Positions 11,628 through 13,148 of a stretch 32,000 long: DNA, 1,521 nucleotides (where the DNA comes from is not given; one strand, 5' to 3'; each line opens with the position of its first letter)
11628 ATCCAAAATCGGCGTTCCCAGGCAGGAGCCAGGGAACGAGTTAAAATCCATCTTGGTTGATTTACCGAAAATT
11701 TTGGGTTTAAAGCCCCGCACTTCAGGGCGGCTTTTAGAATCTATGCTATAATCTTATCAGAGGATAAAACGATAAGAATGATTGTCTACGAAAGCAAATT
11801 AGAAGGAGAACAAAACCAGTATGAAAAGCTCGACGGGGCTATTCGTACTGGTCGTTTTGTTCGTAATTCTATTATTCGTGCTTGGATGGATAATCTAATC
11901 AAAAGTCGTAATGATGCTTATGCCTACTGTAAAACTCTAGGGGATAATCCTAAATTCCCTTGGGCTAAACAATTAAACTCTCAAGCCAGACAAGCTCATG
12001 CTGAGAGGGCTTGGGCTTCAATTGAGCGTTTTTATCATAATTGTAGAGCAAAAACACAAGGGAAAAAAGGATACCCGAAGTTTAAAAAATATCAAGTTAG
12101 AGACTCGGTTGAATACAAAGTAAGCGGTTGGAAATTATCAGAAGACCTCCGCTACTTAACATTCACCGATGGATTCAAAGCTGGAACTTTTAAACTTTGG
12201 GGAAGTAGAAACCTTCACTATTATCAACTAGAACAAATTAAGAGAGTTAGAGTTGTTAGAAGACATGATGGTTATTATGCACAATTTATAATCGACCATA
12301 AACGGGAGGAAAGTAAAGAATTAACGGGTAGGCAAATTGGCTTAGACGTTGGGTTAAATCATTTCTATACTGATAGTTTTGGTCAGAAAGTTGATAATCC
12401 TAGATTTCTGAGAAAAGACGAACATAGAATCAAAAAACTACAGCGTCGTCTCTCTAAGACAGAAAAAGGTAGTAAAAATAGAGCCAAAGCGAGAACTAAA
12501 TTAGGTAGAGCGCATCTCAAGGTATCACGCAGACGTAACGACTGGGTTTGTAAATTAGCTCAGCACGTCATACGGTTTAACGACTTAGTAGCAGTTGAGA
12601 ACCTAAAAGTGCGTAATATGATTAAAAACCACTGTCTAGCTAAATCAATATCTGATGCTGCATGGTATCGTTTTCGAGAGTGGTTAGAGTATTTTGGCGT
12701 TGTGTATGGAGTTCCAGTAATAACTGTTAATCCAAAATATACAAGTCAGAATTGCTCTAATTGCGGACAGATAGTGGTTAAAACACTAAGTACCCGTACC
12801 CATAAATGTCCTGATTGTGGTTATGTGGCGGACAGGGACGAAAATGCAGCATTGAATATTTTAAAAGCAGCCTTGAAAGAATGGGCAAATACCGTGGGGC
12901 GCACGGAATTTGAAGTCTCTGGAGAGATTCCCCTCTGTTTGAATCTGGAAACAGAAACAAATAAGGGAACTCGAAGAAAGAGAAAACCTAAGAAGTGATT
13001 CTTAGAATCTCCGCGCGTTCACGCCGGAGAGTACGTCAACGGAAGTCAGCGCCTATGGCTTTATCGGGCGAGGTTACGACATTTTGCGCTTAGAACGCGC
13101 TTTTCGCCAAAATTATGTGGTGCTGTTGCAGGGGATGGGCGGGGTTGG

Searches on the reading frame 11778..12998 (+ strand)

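Call 66: search_protein_families(library=pfam, proteins=[window:11778-12998:+], max_evalue=0.00001)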
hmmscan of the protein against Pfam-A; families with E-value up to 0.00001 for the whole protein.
window:11778-12998:+ (406 aa): 2 families
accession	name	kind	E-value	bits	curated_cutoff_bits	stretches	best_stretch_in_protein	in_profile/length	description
PF01385.25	OrfB_IS605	-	2.2e-27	96.1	30.5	1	170-284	2-119/120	Probable transposase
PF07282.18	Cas12f1-like_TNB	-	4e-25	88.2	26.3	1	296-361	1-60/60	Cas12f1-like, TNB domain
